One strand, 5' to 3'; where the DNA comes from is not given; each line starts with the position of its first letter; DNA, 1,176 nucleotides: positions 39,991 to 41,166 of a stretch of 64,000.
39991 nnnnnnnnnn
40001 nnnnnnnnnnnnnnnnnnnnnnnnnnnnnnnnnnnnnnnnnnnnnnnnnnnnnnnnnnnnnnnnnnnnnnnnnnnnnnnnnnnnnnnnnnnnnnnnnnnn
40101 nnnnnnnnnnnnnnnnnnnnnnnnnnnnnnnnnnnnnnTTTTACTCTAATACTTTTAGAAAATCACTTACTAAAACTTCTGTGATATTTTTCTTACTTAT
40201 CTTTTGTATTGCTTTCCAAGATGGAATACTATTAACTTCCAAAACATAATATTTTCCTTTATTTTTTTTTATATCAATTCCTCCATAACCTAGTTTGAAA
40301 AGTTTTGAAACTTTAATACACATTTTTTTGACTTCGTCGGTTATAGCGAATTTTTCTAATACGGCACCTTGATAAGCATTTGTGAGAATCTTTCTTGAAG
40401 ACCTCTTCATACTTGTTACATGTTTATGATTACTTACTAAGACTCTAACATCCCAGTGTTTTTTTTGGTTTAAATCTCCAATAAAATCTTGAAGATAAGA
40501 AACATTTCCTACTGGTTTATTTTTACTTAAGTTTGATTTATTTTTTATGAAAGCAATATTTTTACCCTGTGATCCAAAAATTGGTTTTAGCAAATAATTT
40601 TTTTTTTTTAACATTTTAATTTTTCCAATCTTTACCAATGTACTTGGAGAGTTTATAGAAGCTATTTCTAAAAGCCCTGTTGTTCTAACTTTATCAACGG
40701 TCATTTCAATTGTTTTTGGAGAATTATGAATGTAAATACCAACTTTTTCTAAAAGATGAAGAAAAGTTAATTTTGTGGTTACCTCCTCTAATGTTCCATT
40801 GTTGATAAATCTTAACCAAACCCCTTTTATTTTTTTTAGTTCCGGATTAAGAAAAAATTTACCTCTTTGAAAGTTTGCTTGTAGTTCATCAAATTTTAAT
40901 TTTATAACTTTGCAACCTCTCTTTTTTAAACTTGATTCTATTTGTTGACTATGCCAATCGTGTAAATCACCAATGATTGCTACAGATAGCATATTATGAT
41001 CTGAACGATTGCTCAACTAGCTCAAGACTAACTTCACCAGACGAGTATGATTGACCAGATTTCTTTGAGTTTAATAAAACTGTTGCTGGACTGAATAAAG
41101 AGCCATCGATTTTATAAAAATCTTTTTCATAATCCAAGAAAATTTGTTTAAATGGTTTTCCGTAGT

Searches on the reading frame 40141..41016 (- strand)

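Call 80: search_protein_families(library=ncbifam, proteins=[window:40141-41016:-], max_evalue=1e-8)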
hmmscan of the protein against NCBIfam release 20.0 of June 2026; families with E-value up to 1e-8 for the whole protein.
window:40141-41016:- (291 aa): 6 families
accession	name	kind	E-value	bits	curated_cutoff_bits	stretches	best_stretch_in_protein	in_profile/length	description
NF040720.1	MptN_Meth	equivalog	1.2e-47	162.4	350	1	14-284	5-288/291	tetrahydromethanopterin:alpha-L-glutamate ligase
TIGR00768.1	rimK_fam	subfamily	1e-36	126.8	143.4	1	14-283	4-273/276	RimK family alpha-L-glutamate ligase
TIGR02144.1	LysX_arch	equivalog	6.3e-25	87.8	275.6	1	83-288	62-277/281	lysine biosynthesis protein LysX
TIGR04443.1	F420_CofF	equivalog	1e-22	80.6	300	1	33-283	24-279/283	coenzyme gamma-F420-2:alpha-L-glutamate ligase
TIGR04356.1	grasp_GAK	hypoth_equivalog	2.2e-17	63.1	300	1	12-284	2-281/287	GAK system ATP-grasp enzyme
NF009402.0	PRK12767.1-1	equivalog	6.9e-09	35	218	1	95-263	102-274/329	carbamoyl phosphate synthase-like protein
